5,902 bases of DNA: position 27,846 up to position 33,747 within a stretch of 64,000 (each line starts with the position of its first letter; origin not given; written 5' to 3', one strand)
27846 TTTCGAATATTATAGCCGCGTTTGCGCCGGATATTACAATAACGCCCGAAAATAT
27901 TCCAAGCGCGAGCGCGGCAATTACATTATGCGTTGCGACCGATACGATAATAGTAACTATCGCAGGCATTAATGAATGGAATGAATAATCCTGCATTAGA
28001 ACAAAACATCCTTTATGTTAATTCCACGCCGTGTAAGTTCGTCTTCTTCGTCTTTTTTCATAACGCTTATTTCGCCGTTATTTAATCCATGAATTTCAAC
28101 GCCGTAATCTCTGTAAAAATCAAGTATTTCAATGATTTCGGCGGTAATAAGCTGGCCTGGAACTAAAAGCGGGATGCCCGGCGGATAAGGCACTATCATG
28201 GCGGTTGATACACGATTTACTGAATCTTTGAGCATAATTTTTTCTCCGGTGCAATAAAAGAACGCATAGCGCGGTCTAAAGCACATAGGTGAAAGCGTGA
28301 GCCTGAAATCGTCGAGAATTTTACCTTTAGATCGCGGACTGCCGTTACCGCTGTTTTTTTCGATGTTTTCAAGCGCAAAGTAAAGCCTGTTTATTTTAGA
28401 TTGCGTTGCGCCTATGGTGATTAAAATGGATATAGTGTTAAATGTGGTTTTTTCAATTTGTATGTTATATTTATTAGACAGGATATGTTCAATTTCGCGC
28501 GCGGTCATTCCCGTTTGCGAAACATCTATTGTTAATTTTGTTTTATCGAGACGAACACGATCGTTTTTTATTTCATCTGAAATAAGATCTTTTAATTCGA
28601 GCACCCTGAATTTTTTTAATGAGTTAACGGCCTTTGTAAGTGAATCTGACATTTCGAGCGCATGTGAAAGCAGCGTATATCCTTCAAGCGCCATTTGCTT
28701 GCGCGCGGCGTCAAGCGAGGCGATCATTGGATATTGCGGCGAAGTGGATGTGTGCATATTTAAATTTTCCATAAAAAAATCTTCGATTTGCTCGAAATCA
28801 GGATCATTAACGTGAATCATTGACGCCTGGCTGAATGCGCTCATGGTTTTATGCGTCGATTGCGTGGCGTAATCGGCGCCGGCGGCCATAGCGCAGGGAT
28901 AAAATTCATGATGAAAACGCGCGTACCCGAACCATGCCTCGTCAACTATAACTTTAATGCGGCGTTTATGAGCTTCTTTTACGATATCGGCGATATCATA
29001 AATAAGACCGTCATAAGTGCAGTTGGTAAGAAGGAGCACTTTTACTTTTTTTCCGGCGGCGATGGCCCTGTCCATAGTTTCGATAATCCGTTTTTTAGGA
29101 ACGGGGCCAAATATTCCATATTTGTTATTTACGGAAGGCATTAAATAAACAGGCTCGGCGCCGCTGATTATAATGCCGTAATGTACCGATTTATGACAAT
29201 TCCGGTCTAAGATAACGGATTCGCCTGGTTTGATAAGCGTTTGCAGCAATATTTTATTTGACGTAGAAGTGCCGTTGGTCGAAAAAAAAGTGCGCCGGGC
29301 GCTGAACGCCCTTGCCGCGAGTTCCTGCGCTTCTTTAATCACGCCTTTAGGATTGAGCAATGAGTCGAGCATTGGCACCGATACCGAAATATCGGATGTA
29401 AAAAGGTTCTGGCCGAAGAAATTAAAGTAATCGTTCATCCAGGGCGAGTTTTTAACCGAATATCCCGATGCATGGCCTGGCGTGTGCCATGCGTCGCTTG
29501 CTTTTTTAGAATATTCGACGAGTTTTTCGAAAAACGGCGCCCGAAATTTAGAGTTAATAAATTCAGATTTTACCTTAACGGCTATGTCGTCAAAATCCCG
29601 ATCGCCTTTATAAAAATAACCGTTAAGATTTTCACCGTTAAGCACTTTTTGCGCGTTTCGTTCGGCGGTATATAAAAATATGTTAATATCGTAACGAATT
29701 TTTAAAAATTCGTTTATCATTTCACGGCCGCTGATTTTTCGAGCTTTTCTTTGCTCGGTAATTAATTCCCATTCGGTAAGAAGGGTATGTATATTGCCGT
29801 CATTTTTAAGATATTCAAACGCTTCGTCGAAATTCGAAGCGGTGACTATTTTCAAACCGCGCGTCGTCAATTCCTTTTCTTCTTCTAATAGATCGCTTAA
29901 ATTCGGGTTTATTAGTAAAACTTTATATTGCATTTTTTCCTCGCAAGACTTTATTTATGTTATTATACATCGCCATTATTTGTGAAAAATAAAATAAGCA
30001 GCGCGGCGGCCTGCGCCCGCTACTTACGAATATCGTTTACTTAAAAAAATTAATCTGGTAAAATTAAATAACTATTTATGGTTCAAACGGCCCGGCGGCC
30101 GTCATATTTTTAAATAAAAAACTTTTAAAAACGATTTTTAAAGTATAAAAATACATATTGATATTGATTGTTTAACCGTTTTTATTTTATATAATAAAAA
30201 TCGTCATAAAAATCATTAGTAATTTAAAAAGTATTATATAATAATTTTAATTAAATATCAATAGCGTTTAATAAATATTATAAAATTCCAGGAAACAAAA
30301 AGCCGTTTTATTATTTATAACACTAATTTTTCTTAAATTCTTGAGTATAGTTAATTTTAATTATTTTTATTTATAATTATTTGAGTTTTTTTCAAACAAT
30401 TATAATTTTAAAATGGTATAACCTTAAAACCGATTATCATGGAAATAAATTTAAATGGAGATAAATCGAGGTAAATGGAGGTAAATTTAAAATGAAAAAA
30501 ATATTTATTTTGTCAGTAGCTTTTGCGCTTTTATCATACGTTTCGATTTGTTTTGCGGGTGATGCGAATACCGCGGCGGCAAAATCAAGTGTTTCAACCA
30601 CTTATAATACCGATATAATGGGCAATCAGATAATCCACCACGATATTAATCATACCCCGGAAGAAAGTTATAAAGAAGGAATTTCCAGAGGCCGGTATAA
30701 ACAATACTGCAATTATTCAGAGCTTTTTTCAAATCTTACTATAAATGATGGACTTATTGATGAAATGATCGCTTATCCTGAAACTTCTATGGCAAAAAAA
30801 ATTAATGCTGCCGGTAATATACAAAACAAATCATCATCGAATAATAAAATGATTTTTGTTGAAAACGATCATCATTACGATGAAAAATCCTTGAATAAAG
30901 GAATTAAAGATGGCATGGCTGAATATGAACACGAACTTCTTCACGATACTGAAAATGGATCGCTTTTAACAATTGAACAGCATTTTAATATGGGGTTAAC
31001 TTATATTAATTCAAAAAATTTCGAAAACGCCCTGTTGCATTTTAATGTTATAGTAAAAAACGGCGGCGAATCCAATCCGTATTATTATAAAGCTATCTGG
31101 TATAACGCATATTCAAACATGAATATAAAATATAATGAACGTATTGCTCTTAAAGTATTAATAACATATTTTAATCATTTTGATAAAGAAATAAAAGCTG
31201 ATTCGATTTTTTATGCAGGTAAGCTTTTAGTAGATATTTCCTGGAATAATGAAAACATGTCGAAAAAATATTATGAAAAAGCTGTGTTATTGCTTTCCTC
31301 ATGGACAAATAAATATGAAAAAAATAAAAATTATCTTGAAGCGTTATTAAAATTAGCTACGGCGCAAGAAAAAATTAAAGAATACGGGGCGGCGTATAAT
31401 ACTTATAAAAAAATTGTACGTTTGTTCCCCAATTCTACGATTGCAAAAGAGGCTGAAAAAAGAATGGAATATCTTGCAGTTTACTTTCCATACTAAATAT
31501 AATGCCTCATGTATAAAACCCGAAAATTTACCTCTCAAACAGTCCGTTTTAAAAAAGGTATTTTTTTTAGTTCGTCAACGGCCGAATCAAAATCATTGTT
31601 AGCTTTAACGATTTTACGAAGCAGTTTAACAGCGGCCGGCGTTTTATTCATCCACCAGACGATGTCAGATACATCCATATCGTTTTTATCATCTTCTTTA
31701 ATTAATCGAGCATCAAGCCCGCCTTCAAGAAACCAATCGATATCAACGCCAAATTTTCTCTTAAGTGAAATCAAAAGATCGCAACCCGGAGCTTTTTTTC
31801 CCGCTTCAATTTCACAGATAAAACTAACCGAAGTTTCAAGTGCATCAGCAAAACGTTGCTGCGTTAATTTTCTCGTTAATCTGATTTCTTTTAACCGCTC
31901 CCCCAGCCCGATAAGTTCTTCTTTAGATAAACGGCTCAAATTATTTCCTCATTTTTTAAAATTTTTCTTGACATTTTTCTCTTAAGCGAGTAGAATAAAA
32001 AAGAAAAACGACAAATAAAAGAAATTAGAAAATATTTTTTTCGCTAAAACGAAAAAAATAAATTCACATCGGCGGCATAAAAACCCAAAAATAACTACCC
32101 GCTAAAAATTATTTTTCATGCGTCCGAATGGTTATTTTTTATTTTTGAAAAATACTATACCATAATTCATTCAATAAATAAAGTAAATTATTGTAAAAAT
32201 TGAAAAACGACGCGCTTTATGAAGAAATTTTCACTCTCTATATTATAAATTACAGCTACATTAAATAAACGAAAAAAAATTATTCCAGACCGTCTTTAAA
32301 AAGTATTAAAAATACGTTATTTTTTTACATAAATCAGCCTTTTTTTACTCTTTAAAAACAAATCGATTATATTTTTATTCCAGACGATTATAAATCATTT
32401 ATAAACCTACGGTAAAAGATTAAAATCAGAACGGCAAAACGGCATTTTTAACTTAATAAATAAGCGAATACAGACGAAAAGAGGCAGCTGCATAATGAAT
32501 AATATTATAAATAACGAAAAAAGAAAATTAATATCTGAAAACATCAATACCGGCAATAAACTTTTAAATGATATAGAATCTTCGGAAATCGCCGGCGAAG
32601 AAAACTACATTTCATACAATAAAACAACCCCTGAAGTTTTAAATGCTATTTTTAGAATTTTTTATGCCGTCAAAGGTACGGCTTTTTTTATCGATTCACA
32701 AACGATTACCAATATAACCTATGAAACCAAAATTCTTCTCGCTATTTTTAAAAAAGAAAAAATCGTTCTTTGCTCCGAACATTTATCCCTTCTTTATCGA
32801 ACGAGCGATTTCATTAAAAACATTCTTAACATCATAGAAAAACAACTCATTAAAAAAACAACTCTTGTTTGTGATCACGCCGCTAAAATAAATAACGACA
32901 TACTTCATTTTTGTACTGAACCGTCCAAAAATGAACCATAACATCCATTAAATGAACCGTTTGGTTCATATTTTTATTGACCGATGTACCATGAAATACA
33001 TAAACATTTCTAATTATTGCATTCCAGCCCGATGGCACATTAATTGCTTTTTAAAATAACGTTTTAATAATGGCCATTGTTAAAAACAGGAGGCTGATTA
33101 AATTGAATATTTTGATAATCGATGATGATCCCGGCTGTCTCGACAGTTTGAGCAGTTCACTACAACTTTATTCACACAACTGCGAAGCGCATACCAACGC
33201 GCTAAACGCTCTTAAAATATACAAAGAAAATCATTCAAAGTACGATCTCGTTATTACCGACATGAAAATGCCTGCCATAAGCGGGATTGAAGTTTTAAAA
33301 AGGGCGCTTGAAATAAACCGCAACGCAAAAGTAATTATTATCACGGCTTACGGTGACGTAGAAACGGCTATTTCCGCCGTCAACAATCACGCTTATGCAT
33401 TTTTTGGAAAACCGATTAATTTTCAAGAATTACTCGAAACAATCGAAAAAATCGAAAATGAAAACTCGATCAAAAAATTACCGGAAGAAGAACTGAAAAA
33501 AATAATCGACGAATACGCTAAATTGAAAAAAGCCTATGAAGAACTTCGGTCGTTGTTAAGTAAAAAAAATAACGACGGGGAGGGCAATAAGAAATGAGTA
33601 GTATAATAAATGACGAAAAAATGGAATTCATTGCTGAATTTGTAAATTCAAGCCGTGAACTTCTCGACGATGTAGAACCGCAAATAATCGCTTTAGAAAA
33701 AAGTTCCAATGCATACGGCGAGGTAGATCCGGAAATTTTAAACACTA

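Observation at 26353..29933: Amino-acid decarboxylase translationally coupled to an NhaC-family antiporter instead of an APC-family exchanger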

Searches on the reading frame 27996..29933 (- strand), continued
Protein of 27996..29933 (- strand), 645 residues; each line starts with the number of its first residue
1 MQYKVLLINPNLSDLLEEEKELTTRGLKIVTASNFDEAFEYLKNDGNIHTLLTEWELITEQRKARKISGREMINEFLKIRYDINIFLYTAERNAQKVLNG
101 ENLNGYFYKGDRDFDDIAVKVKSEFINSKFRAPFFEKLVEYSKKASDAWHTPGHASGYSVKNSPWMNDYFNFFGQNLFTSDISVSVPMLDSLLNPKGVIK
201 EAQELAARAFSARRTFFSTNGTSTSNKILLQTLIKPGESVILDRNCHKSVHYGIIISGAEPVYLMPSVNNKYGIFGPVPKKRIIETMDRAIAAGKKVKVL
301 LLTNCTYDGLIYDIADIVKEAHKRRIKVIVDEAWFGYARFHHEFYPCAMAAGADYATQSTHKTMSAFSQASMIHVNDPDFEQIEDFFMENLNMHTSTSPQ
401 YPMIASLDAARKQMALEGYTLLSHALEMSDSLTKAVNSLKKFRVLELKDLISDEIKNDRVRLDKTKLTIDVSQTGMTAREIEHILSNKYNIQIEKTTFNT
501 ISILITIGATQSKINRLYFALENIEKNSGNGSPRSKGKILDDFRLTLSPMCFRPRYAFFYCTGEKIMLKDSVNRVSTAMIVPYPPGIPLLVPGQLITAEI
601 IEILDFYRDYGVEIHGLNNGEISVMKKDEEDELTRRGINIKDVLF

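Call 94: search_dna_similar(query=window:27996-29933:-, collection=plasmids, mode=protein, max_rows=25)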
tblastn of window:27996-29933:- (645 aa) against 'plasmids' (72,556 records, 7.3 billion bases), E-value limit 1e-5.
Records with a match: 426; places in all: 547; records where one place covers at least 80% of the query: 115.
Best place of each record, by identity: <60% 426.
By first word of the organism name: Salmonella 148; Sinorhizobium 61; Rhizobium 56; Ensifer 18; Escherichia 17; Streptomyces 14; Roseomonas 11; Bacillus 10; Rhodococcus 9; Paracoccus 7; and 41 more.
By predicted mobility (MOB-suite, as given by PLSDB): conjugative 236; non-mobilizable 150; mobilizable 40.
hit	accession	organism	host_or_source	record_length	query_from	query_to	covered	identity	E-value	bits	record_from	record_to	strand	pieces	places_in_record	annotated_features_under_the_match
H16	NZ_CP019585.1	Sinorhizobium meliloti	Medicago arborea,tissue sample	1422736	11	617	94%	32.2%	3e-71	258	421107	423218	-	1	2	record has no annotation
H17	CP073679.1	Sinorhizobium meliloti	Medicago truncatula,cell culture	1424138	11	617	94%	32.2%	3e-71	258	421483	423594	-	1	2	none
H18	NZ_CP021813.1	Sinorhizobium meliloti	Medicago truncatula,Single Cell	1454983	11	617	94%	31.9%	6e-73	263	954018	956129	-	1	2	none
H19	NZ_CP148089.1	Sinorhizobium meliloti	Medicago sativa,cell culture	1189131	11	617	94%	31.9%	5e-72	261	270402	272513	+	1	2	record has no annotation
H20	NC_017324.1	Sinorhizobium meliloti BL225C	-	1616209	11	617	94%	31.7%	6e-73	263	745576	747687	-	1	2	none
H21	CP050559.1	Sinorhizobium meliloti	Melilotus officinalis,cell culture,root ...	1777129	11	617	94%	31.7%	6e-73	263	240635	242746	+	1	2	arginine/lysine/ornithine decarboxylase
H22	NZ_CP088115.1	Sinorhizobium meliloti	cell culture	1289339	11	617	94%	31.7%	4e-72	261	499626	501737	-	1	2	none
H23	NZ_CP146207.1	Sinorhizobium meliloti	-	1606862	11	617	94%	31.7%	4e-72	261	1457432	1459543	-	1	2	none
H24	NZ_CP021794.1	Sinorhizobium meliloti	Medicago sativa,Single Cell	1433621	11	617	94%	31.7%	4e-72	261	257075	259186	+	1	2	none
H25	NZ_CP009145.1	Sinorhizobium meliloti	Medicago orbicularis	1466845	11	617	94%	31.7%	4e-72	261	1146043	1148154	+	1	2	none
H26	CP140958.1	Sinorhizobium meliloti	Medicago lupulina,whole organism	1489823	11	617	94%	31.7%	4e-72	261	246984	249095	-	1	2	arginine/lysine/ornithine decarboxylase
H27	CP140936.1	Sinorhizobium meliloti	Medicago lupulina,whole organism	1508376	11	617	94%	31.7%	4e-72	261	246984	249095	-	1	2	arginine/lysine/ornithine decarboxylase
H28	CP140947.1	Sinorhizobium meliloti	Medicago lupulina,whole organism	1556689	11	617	94%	31.7%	4e-72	261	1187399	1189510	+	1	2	arginine/lysine/ornithine decarboxylase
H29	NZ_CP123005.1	Sinorhizobium meliloti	Medicago sativa,cell culture,nodules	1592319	11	617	94%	31.7%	4e-72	261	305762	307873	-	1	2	none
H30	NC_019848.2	Sinorhizobium meliloti GR4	-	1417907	11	617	94%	31.7%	4e-72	261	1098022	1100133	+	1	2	record has no annotation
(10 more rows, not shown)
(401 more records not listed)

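Call 95: search_dna_similar(query=window:27996-29933:-, collection=plasmids, mode=protein, max_rows=60, rows=spread)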
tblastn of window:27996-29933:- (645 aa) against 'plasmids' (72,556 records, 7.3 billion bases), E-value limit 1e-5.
Records with a match: 426; places in all: 547; records where one place covers at least 80% of the query: 115.
Best place of each record, by identity: <60% 426.
By first word of the organism name: Salmonella 148; Sinorhizobium 61; Rhizobium 56; Ensifer 18; Escherichia 17; Streptomyces 14; Roseomonas 11; Bacillus 10; Rhodococcus 9; Paracoccus 7; and 41 more.
By predicted mobility (MOB-suite, as given by PLSDB): conjugative 236; non-mobilizable 150; mobilizable 40.
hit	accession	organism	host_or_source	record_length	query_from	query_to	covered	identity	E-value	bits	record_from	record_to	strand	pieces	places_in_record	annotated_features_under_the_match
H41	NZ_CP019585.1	Sinorhizobium meliloti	Medicago arborea,tissue sample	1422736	11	617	94%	32.2%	3e-71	258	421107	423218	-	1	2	record has no annotation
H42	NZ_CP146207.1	Sinorhizobium meliloti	-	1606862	11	617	94%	31.7%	4e-72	261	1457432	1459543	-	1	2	none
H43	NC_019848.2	Sinorhizobium meliloti GR4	-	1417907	11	617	94%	31.7%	4e-72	261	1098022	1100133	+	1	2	record has no annotation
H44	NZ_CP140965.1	Sinorhizobium medicae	Medicago lupulina,whole organism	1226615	11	617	94%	31.7%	7e-72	260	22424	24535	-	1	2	record has no annotation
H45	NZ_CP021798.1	Sinorhizobium meliloti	Medicago sativa,Single Cell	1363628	11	617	94%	31.7%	6e-48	271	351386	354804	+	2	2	none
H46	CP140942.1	Sinorhizobium meliloti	Medicago lupulina,whole organism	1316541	11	617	94%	31.5%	2e-71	259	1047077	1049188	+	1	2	arginine/lysine/ornithine decarboxylase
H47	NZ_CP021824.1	Sinorhizobium meliloti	Medicago truncatula,Single Cell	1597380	11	617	94%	31.5%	3e-71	258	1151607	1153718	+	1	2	none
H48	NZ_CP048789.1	Roseobacter ponti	cell culture,seawater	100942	69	616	85%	34.8%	5e-86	301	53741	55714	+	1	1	aminotransferase class I/II-fold pyridoxal phosphate-dependent enzyme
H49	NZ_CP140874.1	Rhizobium beringeri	Trifolium pratense,whole organism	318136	29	619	92%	31.7%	2e-67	247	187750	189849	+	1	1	aminotransferase class I/II-fold pyridoxal phosphate-dependent enzyme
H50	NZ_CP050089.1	Rhizobium leguminosarum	Trifolium pratense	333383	29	619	92%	30.6%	9e-65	239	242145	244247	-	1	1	beta-eliminating lyase-related protein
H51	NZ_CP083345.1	Ensifer adhaerens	cell culture,soil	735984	67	616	85%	31.9%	2e-74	268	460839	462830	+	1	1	decarboxylase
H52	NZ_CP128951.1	Escherichia coli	-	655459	17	616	93%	28.9%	1e-52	203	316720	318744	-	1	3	cadA: lysine decarboxylase CadA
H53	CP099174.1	Escherichia coli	culture,Pooled soil sample collected ...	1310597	17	626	95%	28.3%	2e-51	200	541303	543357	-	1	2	ldcC: lysine decarboxylase LdcC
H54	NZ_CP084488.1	Ensifer adhaerens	cellculture,soil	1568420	67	616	85%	31.4%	2e-73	265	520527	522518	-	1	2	none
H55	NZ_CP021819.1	Sinorhizobium meliloti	Medicago truncatula,Single Cell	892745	11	536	82%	32.5%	2e-60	226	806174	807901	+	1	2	arginine/lysine/ornithine decarboxylase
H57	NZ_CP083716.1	Bacillus velezensis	cell culture,Meju, fermented soybean ...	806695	117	626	79%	32.8%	3e-63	235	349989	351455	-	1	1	aminotransferase class I/II-fold pyridoxal phosphate-dependent enzyme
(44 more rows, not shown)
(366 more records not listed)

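Call 96: get_annotated_region(hit=H57, flank=300)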
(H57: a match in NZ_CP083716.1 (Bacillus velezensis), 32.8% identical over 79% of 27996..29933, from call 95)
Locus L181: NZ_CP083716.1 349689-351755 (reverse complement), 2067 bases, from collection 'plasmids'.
description: Bacillus velezensis strain DMB05 plasmid pDMB05-1, complete sequence
organism: Bacillus velezensis (NCBI taxid 492670)
taxonomy: Bacteria; Bacillota; Bacilli; Bacillales; Bacillaceae; Bacillus; Bacillus velezensis
host: -; source: cell culture,Meju, fermented soybean brick; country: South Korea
typing (MOB-suite, as given by PLSDB): non-mobilizable
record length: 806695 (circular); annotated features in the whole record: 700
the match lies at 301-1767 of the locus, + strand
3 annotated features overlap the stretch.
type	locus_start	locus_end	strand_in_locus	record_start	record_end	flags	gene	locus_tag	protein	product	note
CDS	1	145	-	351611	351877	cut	-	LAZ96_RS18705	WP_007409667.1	UPF0223 family protein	-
CDS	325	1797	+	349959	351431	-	-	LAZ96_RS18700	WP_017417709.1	aminotransferase class I/II-fold pyridoxal phosphate-dependent enzyme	-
CDS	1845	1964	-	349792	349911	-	-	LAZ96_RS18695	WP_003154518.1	GapA-binding peptide SR1P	-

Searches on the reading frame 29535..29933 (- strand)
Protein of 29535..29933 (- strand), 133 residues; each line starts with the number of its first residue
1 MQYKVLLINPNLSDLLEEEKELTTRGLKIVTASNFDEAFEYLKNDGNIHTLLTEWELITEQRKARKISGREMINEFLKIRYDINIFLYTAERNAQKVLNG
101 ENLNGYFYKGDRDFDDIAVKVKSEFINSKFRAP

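Call 59: search_protein_families(library=pfam, proteins=[window:29535-29933:-], max_evalue=1)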
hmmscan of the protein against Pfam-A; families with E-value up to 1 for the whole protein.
seq(133 aa): 4 families
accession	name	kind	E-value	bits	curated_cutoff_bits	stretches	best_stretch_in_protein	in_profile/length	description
PF03709.21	OKR_DC_1_N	-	4.8e-05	24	29.3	1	19-122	10-105/111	Orn/Lys/Arg decarboxylase, N-terminal domain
PF12827.12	Peroxin-22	-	0.069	13.4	26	0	5-45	39-80/110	Peroxisomal biogenesis protein family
PF03980.19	Nnf1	-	0.096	13.4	23.7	1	34-100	17-89/110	Nnf1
PF13448.11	DUF4114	-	0.1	14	27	1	87-123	54-84/85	Domain of unknown function (DUF4114)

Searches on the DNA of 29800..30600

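Call 7: search_rna_families(source=window, start=29800, end=30600, threshold=evalue, max_evalue=10)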
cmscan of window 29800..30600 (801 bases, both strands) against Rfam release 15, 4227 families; matches with E-value up to 10: 4.
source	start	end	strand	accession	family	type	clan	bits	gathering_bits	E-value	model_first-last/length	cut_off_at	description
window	29874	29921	+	RF01365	CRISPR-DR52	Gene; CRISPR;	-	16.2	50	5.3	1-37/37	no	CRISPR RNA direct repeat element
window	30449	30596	+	RF03532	SQ2397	Cis-reg;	-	14.6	100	7.7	1-243/243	no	Cis-regulator of HTH transcription factor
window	29800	29914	-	RF01389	isrF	Gene; sRNA;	-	11.9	40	0.59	1-247/292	3'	isrF Hfq binding RNA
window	30247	30309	+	RF01849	alpha_tmRNA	Gene;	CL00001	8.9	50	1.8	1-355/355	no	Alphaproteobacteria transfer-messenger RNA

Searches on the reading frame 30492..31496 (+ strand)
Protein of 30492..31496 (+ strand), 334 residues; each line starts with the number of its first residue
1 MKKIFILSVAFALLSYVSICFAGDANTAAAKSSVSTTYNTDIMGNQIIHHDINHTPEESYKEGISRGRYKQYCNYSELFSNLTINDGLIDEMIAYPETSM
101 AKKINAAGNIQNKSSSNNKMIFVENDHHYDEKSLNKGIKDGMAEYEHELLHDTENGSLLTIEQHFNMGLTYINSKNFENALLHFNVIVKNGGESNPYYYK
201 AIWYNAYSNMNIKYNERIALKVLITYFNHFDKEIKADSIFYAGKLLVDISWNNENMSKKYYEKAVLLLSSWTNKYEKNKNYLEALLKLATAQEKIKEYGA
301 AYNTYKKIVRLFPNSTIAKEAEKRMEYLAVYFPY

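Call 59: search_protein_families(library=pfam, proteins=[window:30492-31496:+], max_evalue=1)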
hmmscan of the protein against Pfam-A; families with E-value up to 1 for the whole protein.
window:30492-31496:+ (334 aa): 10 families
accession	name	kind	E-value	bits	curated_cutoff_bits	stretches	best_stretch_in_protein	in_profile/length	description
PF13174.12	TPR_6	-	1.4e-07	32.1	26.3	1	283-315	1-33/33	Tetratricopeptide repeat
PF07719.23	TPR_2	-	8.3e-07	29.1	27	2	163-185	3-25/34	Tetratricopeptide repeat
PF13181.12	TPR_8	-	9.5e-06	25.8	25.7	0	283-314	2-33/34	Tetratricopeptide repeat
PF00515.34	TPR_1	-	0.0001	22.4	27.8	2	162-185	2-25/34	Tetratricopeptide repeat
PF13512.12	TPR_18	-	0.002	18.7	21.9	1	274-325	94-145/145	Tetratricopeptide repeat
PF13428.12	TPR_14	-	0.005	17.8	23.5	1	283-318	2-37/44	Tetratricopeptide repeat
PF05119.17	Terminase_4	-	0.028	15.2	24.7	1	280-329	28-78/98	Phage terminase, small subunit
PF14559.12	TPR_19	-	0.14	13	25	1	275-315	18-58/68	Tetratricopeptide repeat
PF13424.12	TPR_12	-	0.14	12.8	30.1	0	268-312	30-75/77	Tetratricopeptide repeat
PF12862.13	ANAPC5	-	0.61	10.6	23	0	258-311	11-67/91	Anaphase-promoting complex subunit 5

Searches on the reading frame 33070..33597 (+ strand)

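Call 59: search_protein_families(library=pfam, proteins=[window:33070-33597:+], max_evalue=1)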
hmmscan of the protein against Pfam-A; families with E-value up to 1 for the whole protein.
window:33070-33597:+ (175 aa): 3 families
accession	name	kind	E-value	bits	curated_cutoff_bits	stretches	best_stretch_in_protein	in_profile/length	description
PF00072.30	Response_reg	-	2e-23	83.1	30.2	1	14-125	1-110/111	Response regulator receiver domain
PF12939.12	DUF3837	-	0.054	14.4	25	1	96-164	26-95/101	Domain of unknown function (DUF3837)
PF02465.23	FliD_N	-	0.14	13.2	24.8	0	134-164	15-52/97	Flagellar hook-associated protein 2 N-terminus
